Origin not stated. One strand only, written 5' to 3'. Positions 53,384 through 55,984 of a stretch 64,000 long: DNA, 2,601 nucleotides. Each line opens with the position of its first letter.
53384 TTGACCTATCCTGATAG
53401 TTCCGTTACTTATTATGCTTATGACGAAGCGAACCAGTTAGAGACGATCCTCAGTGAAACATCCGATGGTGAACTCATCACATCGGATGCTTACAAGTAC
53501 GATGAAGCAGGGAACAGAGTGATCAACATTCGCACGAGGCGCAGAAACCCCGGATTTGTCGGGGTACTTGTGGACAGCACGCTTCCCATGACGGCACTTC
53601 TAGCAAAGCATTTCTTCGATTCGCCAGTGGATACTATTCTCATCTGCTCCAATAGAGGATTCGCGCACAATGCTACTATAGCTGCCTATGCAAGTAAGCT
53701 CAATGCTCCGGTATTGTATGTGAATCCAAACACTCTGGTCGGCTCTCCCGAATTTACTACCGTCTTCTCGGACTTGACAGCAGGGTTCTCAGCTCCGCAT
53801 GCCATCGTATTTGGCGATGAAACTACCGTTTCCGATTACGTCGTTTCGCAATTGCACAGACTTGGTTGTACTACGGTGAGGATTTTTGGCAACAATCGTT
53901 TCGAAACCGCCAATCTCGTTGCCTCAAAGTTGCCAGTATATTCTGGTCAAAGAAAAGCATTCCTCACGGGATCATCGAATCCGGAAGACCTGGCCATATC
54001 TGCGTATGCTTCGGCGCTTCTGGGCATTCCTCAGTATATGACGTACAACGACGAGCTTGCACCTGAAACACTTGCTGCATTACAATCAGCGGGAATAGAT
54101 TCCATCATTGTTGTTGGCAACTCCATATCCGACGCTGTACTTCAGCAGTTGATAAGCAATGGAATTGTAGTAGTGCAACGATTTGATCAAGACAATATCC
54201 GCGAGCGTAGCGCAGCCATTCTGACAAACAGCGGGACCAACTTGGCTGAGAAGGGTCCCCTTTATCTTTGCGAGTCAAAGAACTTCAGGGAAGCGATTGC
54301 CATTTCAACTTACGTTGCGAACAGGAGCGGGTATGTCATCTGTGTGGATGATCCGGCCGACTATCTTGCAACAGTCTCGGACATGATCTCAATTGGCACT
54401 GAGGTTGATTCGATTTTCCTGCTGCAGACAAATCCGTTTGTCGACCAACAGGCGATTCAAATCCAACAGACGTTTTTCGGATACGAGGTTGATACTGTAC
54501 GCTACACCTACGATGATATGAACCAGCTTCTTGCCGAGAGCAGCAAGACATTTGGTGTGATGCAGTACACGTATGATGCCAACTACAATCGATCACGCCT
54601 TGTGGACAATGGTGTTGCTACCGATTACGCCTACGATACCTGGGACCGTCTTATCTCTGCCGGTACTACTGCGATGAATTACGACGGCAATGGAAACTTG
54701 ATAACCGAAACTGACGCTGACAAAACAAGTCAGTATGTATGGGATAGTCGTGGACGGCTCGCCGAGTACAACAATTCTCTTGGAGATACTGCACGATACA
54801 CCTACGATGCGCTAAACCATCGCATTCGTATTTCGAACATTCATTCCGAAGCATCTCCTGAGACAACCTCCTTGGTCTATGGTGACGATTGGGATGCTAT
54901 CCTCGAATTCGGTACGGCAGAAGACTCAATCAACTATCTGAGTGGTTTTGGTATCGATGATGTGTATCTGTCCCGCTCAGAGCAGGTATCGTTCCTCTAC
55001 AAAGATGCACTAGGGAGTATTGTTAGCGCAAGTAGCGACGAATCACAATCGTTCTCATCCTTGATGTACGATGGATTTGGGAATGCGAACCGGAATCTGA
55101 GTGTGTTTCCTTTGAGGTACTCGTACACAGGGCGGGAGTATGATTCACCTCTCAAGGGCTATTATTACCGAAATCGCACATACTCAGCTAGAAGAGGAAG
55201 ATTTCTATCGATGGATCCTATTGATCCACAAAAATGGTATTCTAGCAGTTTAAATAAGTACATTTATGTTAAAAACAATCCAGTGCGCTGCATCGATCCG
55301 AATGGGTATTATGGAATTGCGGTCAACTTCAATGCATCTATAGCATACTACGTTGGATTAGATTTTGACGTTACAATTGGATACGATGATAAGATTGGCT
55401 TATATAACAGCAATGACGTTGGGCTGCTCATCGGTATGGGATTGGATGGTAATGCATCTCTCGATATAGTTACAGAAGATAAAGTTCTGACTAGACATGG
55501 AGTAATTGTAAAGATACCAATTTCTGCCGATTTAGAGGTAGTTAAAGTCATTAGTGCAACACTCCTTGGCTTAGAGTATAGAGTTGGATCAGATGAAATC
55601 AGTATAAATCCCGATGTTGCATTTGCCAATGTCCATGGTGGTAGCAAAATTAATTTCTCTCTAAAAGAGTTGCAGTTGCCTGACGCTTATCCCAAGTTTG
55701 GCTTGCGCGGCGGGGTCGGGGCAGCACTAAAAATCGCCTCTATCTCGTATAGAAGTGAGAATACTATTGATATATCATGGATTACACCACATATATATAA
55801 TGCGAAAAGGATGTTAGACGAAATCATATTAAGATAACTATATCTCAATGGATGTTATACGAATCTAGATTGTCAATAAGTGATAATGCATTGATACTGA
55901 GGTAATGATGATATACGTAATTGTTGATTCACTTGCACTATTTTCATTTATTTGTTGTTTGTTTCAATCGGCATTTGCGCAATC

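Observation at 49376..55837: Rhs toxin shell with a Gram-positive-type CWB2 cell-wall-binding trimer spliced into the YD repeats, in a diderm host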

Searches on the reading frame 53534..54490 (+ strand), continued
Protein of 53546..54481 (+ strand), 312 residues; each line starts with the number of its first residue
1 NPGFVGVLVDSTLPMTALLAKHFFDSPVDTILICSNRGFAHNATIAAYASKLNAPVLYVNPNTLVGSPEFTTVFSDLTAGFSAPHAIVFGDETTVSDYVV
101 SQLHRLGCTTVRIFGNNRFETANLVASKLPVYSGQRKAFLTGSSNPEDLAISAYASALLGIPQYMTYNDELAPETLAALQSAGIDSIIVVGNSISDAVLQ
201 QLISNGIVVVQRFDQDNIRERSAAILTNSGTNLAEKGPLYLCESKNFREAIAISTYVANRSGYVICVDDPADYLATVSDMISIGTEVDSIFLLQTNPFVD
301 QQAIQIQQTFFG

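Call 44: list_cluster_members(proteins=[P0121, P0122, P0123, P0124, P0125, P0126, P0127, P0128, P0129, P0130])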
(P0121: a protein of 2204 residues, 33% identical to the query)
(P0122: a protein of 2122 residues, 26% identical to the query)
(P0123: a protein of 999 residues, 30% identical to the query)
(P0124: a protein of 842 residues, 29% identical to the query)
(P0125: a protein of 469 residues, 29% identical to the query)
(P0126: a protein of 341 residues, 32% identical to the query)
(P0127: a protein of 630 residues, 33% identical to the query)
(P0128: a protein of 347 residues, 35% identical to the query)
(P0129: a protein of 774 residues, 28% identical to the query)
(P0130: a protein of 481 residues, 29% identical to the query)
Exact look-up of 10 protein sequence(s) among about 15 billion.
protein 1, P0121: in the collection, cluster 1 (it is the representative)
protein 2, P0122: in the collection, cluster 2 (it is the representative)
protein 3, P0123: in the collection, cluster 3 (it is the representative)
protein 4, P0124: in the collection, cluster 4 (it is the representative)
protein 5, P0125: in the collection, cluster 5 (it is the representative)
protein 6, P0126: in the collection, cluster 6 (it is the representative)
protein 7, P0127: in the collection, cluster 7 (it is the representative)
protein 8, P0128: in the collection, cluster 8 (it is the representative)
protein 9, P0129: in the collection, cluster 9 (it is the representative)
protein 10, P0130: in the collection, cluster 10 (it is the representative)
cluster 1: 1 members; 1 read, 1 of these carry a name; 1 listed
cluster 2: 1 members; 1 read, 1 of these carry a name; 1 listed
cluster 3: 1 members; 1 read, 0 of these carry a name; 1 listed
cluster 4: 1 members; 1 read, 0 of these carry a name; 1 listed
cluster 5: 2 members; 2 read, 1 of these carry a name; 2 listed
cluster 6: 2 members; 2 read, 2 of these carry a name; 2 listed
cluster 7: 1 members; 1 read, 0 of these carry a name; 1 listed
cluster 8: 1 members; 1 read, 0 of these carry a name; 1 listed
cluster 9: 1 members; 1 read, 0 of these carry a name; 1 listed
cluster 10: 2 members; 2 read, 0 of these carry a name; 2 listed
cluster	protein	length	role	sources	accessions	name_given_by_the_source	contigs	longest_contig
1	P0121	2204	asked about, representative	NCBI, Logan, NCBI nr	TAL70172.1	MAG: hypothetical protein EPN82_06035 [Bacteroidetes bacterium] | MAG: hypothetical protein EPN82_06035 [Bacteroidota bacterium]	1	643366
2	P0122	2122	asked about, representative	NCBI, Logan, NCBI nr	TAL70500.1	MAG: hypothetical protein EPN82_02500 [Bacteroidetes bacterium] | MAG: hypothetical protein EPN82_02500 [Bacteroidota bacterium]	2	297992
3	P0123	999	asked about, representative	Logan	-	-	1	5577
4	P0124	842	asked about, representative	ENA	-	-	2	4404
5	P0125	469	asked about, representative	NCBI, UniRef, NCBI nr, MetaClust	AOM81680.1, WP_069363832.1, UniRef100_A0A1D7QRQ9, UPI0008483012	cell wall-binding repeat-containing protein [Salisediminibacterium beveridgei] | SCP domain-containing protein n=1 Tax=Salisediminibacterium beveridgei TaxID=632773 ... | status=active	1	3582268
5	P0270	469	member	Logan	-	-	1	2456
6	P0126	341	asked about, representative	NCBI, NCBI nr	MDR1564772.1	MAG: cell wall-binding repeat-containing protein [Oscillospiraceae bacterium] | cell wall-binding repeat-containing protein [Oscillospiraceae bacterium]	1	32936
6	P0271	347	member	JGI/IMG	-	putative cell wall-binding protein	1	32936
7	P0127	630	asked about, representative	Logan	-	-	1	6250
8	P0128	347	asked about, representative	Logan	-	-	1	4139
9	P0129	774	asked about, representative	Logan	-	-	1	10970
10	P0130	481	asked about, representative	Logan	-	-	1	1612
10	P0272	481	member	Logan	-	-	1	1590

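Call 67: list_cluster_members(proteins=[P0131, P0132, P0133, P0134, P0135, P0139, P0141, P0142, P0143, P0193])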
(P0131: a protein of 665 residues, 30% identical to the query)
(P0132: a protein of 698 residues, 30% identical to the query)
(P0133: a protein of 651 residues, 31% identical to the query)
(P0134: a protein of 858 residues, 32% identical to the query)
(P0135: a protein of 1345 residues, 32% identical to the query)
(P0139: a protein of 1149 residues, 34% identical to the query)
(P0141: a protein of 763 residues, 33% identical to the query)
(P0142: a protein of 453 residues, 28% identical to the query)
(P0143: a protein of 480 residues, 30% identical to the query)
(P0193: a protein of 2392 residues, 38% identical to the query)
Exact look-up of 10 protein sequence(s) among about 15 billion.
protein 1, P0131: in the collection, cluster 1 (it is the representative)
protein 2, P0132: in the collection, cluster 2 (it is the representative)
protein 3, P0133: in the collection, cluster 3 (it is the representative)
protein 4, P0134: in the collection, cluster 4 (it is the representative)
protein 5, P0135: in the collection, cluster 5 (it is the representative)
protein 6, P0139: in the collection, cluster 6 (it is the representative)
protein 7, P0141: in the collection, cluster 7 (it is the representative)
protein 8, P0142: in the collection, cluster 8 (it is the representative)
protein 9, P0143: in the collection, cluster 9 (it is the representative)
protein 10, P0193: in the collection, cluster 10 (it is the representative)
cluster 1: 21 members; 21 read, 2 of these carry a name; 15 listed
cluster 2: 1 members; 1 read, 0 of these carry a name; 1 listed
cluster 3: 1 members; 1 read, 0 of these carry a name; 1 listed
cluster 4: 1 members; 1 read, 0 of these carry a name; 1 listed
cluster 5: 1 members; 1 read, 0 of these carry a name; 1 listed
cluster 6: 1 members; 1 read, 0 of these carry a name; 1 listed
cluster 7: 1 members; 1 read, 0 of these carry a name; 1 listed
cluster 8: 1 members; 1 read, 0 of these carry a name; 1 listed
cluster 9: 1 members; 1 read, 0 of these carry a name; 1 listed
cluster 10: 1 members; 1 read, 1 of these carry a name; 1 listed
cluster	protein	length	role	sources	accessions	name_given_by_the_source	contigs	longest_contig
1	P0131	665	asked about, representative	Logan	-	-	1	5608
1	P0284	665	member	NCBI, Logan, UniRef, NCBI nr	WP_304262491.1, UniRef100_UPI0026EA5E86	cell wall-binding repeat-containing protein [Kallipyga massiliensis] | cell wall-binding repeat-containing protein n=1 Tax=Kallipyga massiliensis TaxID=1472764 ...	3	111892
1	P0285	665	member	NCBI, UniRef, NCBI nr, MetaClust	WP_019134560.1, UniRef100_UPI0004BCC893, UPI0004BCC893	cell wall-binding repeat-containing protein [Kallipyga massiliensis] | cell wall-binding repeat-containing protein n=1 Tax=Kallipyga massiliensis TaxID=1472764 ... | status=active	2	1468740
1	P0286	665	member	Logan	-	-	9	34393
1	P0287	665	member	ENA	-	-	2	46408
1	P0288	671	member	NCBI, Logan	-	-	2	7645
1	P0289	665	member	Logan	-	-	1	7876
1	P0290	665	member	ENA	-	-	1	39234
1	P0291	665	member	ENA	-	-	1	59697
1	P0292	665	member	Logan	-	-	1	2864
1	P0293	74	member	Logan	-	-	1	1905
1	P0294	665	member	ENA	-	-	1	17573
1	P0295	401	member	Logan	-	-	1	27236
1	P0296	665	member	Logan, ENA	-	-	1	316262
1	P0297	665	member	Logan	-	-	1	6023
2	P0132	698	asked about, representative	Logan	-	-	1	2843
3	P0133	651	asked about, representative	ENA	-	-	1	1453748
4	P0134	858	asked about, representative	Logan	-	-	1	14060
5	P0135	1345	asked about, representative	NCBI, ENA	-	-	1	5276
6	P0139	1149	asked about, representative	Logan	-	-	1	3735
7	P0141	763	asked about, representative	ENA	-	-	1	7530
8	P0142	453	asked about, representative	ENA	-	-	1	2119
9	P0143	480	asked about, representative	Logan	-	-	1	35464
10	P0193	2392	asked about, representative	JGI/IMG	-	putative cell wall-binding protein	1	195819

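Call 74: search_protein_families(library=ncbifam, proteins=[L001:8878-10965:+, L002:12286-13779:+, P0121, P0122], max_evalue=0.001)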
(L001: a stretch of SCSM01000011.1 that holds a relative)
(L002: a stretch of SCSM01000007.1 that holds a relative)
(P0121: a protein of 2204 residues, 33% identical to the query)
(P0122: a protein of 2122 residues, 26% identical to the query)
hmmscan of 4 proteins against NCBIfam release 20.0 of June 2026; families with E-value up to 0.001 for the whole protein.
L001:8878-10965:+ (695 aa): 0 families

L002:12286-13779:+ (497 aa): 3 families
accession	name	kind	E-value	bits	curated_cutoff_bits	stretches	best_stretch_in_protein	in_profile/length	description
NF052323.1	T9SSA_dep_M6i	equivalog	4.7e-09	34.8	600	1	407-482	950-1024/1043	T9SS-dependent M6-like inactivated metalloprotease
NF038113.1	T9SSA_dep_M36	equivalog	4.7e-07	28.4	885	1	409-493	787-866/869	T9SS-dependent M36 family metallopeptidase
TIGR04183.1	Por_Secre_tail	domain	9.1e-06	25.6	23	1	418-493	1-69/72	T9SS type A sorting domain-containing protein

P0121 (2204 aa): 3 families
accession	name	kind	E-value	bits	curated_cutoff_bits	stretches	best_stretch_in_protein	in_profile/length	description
NF041261.1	RHS_core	equivalog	5.6e-40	137.1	2000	4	585-887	459-737/1261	RHS element core protein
TIGR01643.1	YD_repeat_2x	repeat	1.2e-33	114.3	15.8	0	863-896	7-40/42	YD repeat-containing protein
TIGR03696.1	Rhs_assc_core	domain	1.4e-16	60.8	32.5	1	1921-1998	2-75/76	RHS repeat-associated core domain-containing protein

P0122 (2122 aa): 3 families
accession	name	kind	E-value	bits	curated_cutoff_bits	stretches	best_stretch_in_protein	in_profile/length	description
TIGR01643.1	YD_repeat_2x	repeat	8.9e-60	197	15.8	3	1765-1801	1-37/42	YD repeat-containing protein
NF041261.1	RHS_core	equivalog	2.1e-50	171.6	2000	4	869-1174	426-730/1261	RHS element core protein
TIGR03696.1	Rhs_assc_core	domain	8.1e-13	48.7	32.5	1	1874-1948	4-75/76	RHS repeat-associated core domain-containing protein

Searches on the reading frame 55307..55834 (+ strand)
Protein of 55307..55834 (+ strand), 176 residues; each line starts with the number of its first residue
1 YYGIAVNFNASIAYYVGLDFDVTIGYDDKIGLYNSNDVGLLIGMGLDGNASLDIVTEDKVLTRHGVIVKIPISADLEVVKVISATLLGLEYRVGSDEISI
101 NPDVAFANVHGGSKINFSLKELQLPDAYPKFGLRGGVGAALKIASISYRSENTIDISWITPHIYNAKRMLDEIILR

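Call 35: search_solved_structures(query=window:55307-55834:+, max_evalue=10)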
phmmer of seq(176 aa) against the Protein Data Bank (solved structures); distinct sequences matched with E-value up to 10: 0.

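Call 36: search_protein_families(library=padloc, proteins=[window:55307-55834:+], max_evalue=1)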
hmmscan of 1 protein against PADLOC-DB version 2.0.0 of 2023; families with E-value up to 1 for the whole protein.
seq(176 aa): 0 families

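Call 58: search_dna_similar(query=window:55307-55834:+, collection=plasmids, mode=protein, max_evalue=0.01, max_rows=10)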
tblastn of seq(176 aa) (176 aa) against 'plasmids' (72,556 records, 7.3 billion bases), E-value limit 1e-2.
No match.

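Call 68: predict_structure(protein=window:55307-55834:+)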
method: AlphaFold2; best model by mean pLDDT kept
length: 176 residues; sequences in the alignment: 1
mean_pLDDT: 28.7   pTM: 0.28
mean pLDDT of the five models: 28.7, 27.8, 26.2, 24.9, 24.2
residues with pLDDT >= 90: 0; 70-90: 0; 50-70: 0; < 50: 176
segments of 3 or more residues with pLDDT < 50: 1-176
pLDDT, mean of each block of 10 residues (from residue 1): 22 24 25 26 27 25 30 41 44 37 29 25 23 24 30 31 27 27
secondary structure, 60 per line:
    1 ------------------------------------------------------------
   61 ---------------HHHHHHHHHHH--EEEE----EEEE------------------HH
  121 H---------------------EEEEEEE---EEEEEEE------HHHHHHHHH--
elements in order: H76-86 E89-92 E97-100 E143-149 E153-159 H166-174
